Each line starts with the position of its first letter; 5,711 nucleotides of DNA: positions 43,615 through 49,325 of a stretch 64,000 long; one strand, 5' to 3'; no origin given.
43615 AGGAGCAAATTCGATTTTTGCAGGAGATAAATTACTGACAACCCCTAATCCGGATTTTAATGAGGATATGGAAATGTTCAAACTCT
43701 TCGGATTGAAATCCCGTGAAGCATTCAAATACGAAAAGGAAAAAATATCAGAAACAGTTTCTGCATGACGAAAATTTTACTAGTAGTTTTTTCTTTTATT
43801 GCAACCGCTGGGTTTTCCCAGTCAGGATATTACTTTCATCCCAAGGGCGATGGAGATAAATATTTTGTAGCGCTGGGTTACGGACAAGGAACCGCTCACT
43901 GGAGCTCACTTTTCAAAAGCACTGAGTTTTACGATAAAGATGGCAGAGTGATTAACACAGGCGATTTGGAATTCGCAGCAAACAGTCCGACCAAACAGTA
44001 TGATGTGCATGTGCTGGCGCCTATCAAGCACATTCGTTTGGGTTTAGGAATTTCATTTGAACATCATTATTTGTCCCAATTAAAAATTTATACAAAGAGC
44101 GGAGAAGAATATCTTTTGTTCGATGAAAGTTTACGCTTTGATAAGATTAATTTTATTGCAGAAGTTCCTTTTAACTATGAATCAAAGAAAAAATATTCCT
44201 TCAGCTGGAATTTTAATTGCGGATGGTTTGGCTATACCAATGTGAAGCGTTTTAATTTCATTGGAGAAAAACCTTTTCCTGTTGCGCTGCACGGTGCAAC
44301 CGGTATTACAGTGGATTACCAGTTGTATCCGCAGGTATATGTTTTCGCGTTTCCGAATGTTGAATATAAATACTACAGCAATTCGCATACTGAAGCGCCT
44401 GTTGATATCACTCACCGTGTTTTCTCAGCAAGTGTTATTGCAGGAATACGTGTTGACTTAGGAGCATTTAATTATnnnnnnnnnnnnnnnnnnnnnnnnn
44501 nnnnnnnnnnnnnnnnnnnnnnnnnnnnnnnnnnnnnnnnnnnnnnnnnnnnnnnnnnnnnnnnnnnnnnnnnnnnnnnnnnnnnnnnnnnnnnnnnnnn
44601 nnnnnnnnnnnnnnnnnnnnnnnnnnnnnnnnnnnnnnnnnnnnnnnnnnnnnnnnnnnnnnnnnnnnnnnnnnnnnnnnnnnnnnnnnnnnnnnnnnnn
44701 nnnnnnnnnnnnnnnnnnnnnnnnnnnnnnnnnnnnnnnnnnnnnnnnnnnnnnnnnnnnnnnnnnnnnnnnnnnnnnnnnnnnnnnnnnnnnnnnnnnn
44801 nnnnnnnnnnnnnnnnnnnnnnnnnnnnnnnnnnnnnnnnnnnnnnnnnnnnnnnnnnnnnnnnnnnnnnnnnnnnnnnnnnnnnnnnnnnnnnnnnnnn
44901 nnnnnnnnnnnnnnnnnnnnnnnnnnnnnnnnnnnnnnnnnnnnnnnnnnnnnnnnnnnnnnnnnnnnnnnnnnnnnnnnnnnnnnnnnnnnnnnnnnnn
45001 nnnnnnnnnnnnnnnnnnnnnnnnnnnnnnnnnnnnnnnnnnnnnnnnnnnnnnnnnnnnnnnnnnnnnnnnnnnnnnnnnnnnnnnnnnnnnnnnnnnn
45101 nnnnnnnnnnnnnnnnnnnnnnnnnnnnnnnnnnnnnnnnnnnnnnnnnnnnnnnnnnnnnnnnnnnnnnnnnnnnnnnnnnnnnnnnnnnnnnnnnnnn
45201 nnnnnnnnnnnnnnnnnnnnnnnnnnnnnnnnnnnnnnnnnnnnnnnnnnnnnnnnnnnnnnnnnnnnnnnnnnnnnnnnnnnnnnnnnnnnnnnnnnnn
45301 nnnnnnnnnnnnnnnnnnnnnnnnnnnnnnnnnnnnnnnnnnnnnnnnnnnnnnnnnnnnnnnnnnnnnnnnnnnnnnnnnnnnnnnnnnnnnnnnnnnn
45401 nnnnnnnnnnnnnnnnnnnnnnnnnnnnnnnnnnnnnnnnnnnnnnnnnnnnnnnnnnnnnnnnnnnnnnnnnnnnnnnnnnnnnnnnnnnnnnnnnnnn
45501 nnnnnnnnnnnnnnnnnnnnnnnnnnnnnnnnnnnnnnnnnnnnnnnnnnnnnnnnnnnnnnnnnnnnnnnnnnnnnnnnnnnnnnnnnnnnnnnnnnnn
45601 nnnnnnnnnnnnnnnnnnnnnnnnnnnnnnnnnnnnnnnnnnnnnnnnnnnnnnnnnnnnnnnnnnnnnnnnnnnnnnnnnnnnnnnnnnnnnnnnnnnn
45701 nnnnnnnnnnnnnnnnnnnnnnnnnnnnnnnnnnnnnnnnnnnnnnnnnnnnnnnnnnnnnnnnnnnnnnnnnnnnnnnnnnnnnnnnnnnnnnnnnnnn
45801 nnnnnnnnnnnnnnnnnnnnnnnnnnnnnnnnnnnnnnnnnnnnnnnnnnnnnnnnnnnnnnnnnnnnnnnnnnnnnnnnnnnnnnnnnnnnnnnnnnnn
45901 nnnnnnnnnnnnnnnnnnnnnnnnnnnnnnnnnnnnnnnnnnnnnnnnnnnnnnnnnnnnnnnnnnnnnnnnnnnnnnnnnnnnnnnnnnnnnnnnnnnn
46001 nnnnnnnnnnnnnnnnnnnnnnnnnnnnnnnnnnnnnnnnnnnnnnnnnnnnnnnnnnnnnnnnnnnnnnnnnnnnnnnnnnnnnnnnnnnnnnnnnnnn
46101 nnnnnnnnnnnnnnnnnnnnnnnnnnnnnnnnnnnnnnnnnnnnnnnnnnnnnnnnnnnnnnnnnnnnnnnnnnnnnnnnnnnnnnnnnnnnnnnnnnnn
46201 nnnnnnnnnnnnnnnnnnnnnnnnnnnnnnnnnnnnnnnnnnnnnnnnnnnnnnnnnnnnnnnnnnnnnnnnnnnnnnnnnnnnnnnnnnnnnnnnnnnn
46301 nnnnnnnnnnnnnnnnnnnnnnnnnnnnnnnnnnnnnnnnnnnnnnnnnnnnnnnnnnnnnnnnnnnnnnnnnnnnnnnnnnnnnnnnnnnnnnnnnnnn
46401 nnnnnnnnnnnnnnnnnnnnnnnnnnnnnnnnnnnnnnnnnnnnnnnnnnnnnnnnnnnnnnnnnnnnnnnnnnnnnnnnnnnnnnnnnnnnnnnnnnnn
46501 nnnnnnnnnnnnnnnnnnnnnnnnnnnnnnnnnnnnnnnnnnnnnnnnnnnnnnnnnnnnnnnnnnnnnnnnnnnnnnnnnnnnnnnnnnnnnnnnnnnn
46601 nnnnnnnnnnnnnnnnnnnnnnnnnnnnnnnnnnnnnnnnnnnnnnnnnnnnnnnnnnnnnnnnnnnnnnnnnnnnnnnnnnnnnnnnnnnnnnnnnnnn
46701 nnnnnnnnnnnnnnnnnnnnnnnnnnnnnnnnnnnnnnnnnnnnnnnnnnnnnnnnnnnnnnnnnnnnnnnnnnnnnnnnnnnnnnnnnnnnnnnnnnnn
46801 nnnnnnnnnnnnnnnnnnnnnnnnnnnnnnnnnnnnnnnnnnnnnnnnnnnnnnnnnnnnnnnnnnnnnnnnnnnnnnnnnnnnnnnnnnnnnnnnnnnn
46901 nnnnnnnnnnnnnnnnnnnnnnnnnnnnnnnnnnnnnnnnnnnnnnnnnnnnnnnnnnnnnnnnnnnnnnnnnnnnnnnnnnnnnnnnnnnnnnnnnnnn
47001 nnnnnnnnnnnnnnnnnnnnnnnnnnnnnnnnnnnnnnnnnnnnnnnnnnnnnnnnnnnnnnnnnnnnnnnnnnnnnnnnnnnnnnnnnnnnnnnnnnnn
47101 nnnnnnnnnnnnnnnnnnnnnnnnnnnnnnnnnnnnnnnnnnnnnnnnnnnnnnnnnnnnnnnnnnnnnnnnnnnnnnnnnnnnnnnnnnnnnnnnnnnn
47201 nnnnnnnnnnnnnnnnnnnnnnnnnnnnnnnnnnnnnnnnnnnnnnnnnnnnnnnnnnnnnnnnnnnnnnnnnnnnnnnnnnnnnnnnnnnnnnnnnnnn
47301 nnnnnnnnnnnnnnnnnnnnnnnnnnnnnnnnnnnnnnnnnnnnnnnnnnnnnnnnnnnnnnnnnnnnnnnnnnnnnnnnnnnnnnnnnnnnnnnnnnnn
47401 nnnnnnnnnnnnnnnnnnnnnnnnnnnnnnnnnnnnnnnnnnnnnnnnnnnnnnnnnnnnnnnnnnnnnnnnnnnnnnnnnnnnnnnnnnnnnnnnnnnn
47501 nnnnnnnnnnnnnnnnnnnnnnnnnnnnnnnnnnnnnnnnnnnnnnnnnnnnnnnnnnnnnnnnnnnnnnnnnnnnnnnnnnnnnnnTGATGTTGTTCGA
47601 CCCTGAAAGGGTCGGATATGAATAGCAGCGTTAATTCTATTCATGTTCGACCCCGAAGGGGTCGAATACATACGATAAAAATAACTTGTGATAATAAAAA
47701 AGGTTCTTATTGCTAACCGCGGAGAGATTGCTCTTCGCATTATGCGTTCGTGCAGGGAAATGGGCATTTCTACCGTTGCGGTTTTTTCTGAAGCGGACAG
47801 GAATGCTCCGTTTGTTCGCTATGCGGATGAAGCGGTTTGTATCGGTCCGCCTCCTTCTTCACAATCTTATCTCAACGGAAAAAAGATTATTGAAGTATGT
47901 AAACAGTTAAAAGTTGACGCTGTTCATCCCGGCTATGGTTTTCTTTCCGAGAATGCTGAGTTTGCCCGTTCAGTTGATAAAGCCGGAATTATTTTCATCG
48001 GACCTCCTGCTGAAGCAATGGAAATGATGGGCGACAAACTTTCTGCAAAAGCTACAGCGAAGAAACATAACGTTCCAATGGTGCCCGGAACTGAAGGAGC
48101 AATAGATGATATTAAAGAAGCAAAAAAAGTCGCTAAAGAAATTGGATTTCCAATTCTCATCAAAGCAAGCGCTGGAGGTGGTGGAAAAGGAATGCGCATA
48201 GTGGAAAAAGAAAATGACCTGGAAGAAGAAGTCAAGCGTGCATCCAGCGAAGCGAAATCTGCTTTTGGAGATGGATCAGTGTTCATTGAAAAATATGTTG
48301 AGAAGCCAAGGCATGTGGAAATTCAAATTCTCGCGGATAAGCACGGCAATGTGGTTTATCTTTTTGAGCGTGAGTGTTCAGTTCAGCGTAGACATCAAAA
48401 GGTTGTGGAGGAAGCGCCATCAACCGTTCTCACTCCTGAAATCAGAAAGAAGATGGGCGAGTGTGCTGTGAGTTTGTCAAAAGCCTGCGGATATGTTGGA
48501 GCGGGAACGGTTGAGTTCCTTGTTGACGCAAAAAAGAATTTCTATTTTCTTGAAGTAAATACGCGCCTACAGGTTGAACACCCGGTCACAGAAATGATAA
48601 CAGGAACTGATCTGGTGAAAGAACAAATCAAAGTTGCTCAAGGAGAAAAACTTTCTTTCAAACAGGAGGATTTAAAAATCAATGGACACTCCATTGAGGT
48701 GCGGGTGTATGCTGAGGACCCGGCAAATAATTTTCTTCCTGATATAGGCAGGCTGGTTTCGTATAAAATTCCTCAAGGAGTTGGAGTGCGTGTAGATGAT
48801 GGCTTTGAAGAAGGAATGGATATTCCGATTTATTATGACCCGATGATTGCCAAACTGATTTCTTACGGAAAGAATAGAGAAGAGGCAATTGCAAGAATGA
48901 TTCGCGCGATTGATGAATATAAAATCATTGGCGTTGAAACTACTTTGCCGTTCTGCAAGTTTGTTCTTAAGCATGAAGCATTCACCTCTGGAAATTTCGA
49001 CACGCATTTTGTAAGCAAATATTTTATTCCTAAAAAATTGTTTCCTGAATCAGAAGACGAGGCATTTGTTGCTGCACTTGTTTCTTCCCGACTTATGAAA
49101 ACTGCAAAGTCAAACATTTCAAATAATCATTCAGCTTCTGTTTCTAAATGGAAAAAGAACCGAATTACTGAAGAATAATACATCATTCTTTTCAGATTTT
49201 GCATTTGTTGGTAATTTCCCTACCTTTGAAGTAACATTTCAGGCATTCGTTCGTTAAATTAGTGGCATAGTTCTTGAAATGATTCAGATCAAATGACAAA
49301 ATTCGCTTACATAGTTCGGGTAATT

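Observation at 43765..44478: Unknown secreted beta-barrel-like protein translationally coupled inside the biotin operon (bioB-X-bioF-bioD-bioA)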

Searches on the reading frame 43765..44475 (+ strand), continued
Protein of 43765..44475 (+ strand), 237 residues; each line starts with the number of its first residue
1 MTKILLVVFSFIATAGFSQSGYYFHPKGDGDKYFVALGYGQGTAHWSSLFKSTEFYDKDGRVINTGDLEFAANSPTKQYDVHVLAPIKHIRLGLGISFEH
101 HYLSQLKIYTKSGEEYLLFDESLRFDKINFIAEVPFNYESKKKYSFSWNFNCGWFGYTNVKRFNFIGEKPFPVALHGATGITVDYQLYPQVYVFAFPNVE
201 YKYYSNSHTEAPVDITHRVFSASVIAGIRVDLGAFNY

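Call 52: fold_search(model_id=the predicted structure, library=pdb)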
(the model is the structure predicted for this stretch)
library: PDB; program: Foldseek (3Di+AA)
matches with E <= 10: 904; with E <= 0.001: 63
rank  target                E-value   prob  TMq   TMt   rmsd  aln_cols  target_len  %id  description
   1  1p4t                  2.6e-06  1.00  0.43  0.61   6.2       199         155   15  Crystal structure of Neisserial surface protein A (NspA) (released 2003-07-22)
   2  2x56                  2.6e-06  1.00  0.39  0.35  10.6       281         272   12  Yersinia Pestis Plasminogen Activator Pla (Native) (released 2010-07-28)
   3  2x55                  2.9e-06  1.00  0.38  0.34  10.7       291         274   11  Yersinia Pestis Plasminogen Activator Pla (Native) (released 2010-07-28)
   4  9a2m_MODEL_1_A        9.1e-06  1.00  0.32  0.24  11.5       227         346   10  Model of E. coli OmpA by in-cell photo-crosslinking MS and deep learning (released 2023-02-24)
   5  2x4m_A                1.2e-05  1.00  0.39  0.33  11.3       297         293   12  Yersinia Pestis Plasminogen Activator Pla (released 2010-07-28)
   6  2x4m_C                1.5e-05  1.00  0.37  0.32  10.0       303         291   12  Yersinia Pestis Plasminogen Activator Pla (released 2010-07-28)
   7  1i78_A                2.4e-05  1.00  0.37  0.31  11.7       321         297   10  CRYSTAL STRUCTURE OF OUTER MEMBRANE PROTEASE OMPT FROM ESCHERICHIA COLI (released 2001-10-03)
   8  9a34_MODEL_1_A        2.6e-05  1.00  0.38  0.30  14.6       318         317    9  Model of E. coli OmpT by in-cell photo-crosslinking MS and deep learning (released 2023-02-24)
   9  1k24                  2.9e-05  1.00  0.36  0.35  15.1       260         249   11  Crystal Structure of the OpcA Outer Membrane Adhesin/Invasin from Neisseria meningitidis (released 2002-03-27)
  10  9nh1_A                2.9e-05  1.00  0.36  0.34  10.4       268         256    7  In situ cryo-EM structure of porin I of the Legionella Dot/Icm T4SS machine (released 2025-09-17)
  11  9nh1_B                3.1e-05  1.00  0.37  0.34   9.0       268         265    7  In situ cryo-EM structure of porin I of the Legionella Dot/Icm T4SS machine (released 2025-09-17)
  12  2r88_A                3.4e-05  0.97  0.21  0.16  15.3       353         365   10  Crystal structure of the long-chain fatty acid transporter FadL mutant delta S3 kink (released 2008-09-23)
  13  2r89_A                4.9e-05  0.91  0.19  0.15  14.6       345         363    9  Crystal structure of the long-chain fatty acid transporter FadL mutant delta N3 (released 2008-09-23)
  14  2x4m_B                5.2e-05  1.00  0.36  0.32  10.7       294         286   11  Yersinia Pestis Plasminogen Activator Pla (released 2010-07-28)
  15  2r8a_A                5.2e-05  0.91  0.19  0.15  14.1       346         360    8  Crystal structure of the long-chain fatty acid transporter FadL mutant delta N8 (released 2008-09-23)
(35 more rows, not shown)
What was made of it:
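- On Outer-membrane beta-barrel proteins (8-stranded class): Foldseek probability is 1.00 for NspA, Pla, OmpA, OpcA and OmpW (call 52).
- Foldseek top hits are all OM barrels (call 52).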

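Call 62: search_protein_families(library=pfam, proteins=[L021:276-1754:+, L017:12222-12929:+, L015:11636-12367:-, L015:12486-12980:+, L014:6529-6825:+], max_evalue=0.001)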
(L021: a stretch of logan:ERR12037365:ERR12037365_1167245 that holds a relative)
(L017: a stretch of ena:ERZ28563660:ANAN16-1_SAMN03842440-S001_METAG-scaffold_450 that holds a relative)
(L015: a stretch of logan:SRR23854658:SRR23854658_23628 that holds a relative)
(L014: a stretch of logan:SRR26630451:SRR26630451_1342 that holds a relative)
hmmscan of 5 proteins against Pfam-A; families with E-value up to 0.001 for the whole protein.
L021:276-1754:+ (493 aa): 2 families
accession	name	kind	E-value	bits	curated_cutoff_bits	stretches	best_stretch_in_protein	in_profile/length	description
PF00474.23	SSF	-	2.1e-19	70.1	22.8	1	34-429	1-393/406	Sodium:solute symporter family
PF24008.1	DUF7322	-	0.0003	20.7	27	0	268-298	3-33/61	Domain of unknown function (DUF7322)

L017:12222-12929:+ (236 aa): 1 family
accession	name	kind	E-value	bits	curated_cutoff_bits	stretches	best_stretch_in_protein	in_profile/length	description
PF02592.20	Vut_1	-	1e-43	149.8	27.2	1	42-204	2-151/152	Putative vitamin uptake transporter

L015:11636-12367:- (244 aa): 0 families

L015:12486-12980:+ (165 aa): 0 families

L014:6529-6825:+ (99 aa): 0 families

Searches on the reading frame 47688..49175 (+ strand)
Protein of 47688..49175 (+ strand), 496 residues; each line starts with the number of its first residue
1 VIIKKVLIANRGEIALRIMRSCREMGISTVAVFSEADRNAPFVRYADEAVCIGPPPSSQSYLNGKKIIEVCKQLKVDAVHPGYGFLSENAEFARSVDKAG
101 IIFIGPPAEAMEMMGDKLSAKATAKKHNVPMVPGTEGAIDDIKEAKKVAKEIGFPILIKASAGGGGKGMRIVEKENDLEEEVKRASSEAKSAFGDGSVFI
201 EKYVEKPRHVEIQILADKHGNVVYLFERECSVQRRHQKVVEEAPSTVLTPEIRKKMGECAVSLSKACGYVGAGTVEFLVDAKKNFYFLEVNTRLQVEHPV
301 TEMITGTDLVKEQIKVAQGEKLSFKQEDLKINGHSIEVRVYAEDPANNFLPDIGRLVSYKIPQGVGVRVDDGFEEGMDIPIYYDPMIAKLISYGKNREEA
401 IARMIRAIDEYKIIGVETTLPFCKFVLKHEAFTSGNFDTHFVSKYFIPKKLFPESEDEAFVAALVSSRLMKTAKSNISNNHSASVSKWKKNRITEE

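Call 62: search_protein_families(library=pfam, proteins=[window:47688-49175:+], max_evalue=0.001)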
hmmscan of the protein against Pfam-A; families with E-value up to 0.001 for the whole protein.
window:47688-49175:+ (496 aa): 9 families
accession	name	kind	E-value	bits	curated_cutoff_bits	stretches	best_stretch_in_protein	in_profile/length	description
PF02786.22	CPSase_L_D2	-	4.6e-84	281.6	19.8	1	116-323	1-209/211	Carbamoyl-phosphate synthase L chain, ATP binding domain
PF00289.28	Biotin_carb_N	-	3.6e-50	169.5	25.5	1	3-111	2-110/110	Biotin carboxylase, N-terminal domain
PF02785.25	Biotin_carb_C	-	3.9e-39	133.5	32.4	1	337-443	1-107/108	Biotin carboxylase C-terminal domain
PF07478.18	Dala_Dala_lig_C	-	4.8e-13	49.5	24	1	144-292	27-174/204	D-ala D-ala ligase C-terminus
PF02222.28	ATP-grasp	-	8.1e-13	48.8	27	1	138-293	15-162/179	ATP-grasp domain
PF08443.16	RimK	-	2.8e-06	27.5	21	1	138-314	23-185/188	RimK-like ATP-grasp domain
PF02655.19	ATP-grasp_3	-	8.2e-06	26.4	23.2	1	116-295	3-158/160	ATP-grasp domain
PF01071.24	GARS_A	-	5e-05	23.6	27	1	116-216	2-98/194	Phosphoribosylglycinamide synthetase, ATP-grasp (A) domain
PF14397.11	ATPgrasp_ST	-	0.0002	21.1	31.4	0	108-189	13-96/278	Sugar-transfer associated ATP-grasp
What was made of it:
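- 47688..49178 (+): Biotin carboxylase (accC-like). It is the last gene of the cluster in the near clade. Biotin_carb_N, CPSase_L_D2 and Biotin_carb_C domains (call 62).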
